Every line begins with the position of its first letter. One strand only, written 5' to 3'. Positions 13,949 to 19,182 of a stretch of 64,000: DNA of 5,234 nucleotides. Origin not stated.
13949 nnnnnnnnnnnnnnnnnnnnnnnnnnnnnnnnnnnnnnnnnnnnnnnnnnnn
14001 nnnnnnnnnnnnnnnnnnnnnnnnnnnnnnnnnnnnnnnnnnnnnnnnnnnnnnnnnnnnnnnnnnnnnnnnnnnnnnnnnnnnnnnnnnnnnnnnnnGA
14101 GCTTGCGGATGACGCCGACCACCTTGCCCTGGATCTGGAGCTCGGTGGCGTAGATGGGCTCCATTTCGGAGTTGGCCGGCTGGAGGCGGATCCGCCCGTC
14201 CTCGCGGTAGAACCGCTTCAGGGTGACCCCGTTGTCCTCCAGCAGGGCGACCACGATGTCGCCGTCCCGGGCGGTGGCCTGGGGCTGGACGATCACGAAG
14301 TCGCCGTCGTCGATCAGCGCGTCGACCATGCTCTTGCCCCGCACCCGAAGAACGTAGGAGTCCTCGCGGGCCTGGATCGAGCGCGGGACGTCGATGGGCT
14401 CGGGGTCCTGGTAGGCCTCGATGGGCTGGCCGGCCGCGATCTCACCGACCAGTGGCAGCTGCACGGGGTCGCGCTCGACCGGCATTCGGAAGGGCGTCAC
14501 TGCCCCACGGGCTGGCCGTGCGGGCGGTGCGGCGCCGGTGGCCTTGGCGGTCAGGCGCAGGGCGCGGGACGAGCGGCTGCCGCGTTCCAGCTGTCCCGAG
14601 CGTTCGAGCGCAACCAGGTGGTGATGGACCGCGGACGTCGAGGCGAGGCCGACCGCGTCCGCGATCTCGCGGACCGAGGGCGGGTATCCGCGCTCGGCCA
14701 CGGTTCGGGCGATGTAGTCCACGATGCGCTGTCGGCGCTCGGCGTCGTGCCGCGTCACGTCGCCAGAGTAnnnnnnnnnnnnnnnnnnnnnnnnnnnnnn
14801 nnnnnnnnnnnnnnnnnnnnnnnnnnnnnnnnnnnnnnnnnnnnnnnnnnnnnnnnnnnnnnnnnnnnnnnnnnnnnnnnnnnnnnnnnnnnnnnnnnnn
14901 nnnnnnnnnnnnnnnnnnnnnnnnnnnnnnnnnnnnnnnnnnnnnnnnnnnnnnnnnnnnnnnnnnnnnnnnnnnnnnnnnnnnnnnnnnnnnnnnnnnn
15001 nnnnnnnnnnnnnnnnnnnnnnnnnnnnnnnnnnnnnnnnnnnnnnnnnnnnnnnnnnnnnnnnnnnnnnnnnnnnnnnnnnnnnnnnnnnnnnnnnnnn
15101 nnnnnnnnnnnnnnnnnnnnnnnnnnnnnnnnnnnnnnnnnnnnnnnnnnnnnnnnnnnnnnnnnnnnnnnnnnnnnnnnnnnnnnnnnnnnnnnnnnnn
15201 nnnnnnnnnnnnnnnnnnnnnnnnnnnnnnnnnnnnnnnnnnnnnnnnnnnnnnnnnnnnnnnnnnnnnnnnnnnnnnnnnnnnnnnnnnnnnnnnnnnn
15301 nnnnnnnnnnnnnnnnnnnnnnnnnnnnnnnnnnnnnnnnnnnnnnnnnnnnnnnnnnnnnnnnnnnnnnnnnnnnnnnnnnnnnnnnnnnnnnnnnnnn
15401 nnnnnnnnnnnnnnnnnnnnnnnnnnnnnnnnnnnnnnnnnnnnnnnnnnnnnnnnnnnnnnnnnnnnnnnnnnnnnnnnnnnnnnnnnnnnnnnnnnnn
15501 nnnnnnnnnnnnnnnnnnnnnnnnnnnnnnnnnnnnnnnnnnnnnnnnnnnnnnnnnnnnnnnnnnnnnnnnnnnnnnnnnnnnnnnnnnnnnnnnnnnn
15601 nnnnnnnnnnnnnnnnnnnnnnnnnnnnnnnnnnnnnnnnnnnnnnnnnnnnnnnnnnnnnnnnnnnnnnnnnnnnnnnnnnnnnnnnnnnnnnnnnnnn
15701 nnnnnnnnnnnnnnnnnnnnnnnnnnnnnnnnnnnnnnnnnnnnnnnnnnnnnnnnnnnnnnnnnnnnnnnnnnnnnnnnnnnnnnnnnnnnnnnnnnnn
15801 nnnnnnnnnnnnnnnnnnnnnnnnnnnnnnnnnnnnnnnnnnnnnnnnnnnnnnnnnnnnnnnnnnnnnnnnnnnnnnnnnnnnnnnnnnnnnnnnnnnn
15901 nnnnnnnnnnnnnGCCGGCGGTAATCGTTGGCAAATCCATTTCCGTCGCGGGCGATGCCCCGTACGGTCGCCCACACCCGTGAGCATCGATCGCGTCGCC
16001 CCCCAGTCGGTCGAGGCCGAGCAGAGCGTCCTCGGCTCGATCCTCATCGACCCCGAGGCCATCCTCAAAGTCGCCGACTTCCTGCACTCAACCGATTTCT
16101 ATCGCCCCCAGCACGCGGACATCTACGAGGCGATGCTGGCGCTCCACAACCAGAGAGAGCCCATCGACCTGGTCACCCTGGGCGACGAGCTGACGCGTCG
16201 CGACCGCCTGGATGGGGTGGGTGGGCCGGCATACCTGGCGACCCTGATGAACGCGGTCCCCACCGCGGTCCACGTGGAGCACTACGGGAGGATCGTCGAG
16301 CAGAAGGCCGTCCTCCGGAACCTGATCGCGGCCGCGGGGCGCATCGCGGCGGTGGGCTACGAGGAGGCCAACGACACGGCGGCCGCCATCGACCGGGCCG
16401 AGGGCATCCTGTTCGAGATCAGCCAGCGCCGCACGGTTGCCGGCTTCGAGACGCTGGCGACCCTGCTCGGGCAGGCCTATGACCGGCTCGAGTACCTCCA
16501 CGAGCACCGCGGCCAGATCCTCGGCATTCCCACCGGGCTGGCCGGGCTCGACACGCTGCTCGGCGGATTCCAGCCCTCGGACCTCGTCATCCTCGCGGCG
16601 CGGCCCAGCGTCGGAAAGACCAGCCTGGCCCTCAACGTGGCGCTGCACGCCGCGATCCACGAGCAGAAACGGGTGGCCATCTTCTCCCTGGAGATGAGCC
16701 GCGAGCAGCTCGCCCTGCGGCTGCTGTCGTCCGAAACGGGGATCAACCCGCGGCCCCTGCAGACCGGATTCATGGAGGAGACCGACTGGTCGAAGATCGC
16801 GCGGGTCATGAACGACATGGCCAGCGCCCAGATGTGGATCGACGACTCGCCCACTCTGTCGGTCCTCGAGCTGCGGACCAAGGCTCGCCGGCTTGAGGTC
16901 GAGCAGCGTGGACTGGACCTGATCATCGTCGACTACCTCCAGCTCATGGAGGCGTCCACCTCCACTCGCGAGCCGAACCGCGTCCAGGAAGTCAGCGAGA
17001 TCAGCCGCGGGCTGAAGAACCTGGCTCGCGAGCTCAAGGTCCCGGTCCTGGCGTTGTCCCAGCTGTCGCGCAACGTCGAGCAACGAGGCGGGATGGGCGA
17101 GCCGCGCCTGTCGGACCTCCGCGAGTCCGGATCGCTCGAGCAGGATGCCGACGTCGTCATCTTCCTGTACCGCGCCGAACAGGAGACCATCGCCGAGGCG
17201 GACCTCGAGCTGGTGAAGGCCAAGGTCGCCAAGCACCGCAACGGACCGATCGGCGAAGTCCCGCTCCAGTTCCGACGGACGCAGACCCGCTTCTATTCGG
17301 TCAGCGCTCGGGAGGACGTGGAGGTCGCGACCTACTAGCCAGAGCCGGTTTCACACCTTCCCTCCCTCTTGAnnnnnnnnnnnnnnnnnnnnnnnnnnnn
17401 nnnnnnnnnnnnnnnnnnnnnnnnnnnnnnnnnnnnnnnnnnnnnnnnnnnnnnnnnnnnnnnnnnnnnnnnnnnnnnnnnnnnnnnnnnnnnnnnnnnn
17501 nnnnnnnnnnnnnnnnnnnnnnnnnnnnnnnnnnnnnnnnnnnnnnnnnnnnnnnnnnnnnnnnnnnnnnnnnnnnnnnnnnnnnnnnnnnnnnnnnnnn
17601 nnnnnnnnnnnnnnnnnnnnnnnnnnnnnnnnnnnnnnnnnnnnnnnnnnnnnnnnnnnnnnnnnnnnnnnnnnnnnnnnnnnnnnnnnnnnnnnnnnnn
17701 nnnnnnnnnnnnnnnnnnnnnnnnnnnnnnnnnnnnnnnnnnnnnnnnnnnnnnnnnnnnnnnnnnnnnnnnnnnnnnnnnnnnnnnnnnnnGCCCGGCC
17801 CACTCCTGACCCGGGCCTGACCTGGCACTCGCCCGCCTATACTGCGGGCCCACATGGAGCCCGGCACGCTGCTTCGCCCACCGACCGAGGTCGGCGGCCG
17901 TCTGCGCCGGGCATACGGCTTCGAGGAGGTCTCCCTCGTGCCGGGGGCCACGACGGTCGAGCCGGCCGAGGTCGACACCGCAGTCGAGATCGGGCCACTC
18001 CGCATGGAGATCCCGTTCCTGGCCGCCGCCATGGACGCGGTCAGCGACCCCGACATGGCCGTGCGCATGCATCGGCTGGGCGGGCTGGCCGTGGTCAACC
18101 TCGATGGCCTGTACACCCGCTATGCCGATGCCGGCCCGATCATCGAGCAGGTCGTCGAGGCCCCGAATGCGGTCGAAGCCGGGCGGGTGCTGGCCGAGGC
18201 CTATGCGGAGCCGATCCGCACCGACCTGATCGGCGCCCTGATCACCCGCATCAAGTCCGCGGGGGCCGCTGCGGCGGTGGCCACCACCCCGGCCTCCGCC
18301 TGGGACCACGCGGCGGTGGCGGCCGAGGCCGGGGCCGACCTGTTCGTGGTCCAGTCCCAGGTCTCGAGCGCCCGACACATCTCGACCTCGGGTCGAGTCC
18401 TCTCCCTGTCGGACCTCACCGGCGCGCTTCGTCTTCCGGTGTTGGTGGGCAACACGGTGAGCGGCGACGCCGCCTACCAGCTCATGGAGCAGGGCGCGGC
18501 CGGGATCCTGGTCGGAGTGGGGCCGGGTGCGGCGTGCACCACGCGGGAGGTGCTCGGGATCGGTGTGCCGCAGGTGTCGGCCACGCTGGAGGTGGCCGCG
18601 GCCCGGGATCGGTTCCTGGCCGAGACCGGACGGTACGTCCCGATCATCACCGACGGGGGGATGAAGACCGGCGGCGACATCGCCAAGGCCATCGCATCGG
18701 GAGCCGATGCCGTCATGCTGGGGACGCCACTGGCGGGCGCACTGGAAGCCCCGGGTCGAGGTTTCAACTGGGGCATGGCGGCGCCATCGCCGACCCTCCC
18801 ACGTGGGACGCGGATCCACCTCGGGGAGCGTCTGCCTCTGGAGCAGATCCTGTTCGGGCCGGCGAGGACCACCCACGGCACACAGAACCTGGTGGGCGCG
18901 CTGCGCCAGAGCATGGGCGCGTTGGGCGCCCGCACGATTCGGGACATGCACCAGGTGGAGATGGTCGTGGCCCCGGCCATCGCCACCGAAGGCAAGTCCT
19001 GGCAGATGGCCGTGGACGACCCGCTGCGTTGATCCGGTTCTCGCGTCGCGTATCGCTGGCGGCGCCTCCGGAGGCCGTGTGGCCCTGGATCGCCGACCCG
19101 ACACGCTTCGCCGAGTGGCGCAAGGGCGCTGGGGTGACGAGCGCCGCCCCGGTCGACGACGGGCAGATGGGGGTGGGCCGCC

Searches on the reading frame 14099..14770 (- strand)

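Call 60: search_protein_families(library=pfam, proteins=[window:14099-14770:-], max_evalue=0.001)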
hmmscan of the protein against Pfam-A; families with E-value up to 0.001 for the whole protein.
window:14099-14770:- (224 aa): 4 families
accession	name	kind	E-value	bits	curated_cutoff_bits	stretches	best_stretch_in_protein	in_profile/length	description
PF00717.28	Peptidase_S24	-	5.8e-31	107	23.3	1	106-218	1-116/116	Peptidase S24-like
PF01726.22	LexA_DNA_bind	-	6.5e-20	71.1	23.7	1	11-70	6-65/65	LexA DNA binding domain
PF21476.4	PF0610-like_N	-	0.00033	21.3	33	1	12-58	2-41/50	PF0610-like, N-terminal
PF09339.16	HTH_IclR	-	0.00036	20.7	22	1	24-63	12-50/52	IclR helix-turn-helix domain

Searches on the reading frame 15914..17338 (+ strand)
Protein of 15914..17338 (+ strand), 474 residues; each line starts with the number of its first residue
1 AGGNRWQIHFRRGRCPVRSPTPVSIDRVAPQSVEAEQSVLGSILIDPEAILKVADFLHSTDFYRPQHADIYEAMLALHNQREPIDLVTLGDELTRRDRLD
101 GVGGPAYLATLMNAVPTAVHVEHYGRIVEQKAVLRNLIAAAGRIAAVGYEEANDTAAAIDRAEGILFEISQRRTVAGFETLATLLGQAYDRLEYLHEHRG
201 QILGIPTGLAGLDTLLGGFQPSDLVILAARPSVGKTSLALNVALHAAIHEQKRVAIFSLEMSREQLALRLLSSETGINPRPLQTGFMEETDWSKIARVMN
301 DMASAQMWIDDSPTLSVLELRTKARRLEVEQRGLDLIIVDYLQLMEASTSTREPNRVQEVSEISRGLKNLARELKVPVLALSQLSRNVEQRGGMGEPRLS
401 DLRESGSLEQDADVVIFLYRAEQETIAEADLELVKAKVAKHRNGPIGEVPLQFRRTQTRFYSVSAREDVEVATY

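Call 16: search_protein_families(library=pfam, proteins=[window:15914-17338:+], max_evalue=0.001)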
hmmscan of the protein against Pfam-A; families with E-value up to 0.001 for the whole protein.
window:15914-17338:+ (474 aa): 4 families
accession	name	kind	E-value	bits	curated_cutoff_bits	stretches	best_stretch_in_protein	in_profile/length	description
PF03796.21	DnaB_C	-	9.3e-98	327.1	27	1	204-461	1-254/255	DnaB-like helicase C terminal domain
PF00772.26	DnaB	-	2.8e-36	124.1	23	1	29-129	2-102/103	DnaB-like helicase N terminal domain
PF13481.12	AAA_25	-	9.1e-15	55.2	27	1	212-384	22-190/195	AAA domain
PF06745.19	ATPase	-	0.00026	20.9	26.6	0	205-269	1-66/231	KaiC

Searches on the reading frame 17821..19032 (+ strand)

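Call 16: search_protein_families(library=pfam, proteins=[window:17821-19032:+], max_evalue=0.001)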
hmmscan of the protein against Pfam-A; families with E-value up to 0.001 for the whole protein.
window:17821-19032:+ (403 aa): 4 families
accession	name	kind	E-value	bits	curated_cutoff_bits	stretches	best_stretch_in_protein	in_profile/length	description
PF00478.31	IMPDH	-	2.5e-52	178.4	25.6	1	32-314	2-249/345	IMP dehydrogenase / GMP reductase domain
PF01070.24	FMN_dh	-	1.5e-10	41.1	24.9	1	179-312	193-313/350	FMN-dependent dehydrogenase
PF01645.23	Glu_synthase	-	9.8e-06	25.4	20.4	1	234-303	240-306/369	Conserved region in glutamate synthase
PF03060.21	NMO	-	0.00031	20.7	28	0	261-310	193-231/331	Nitronate monooxygenase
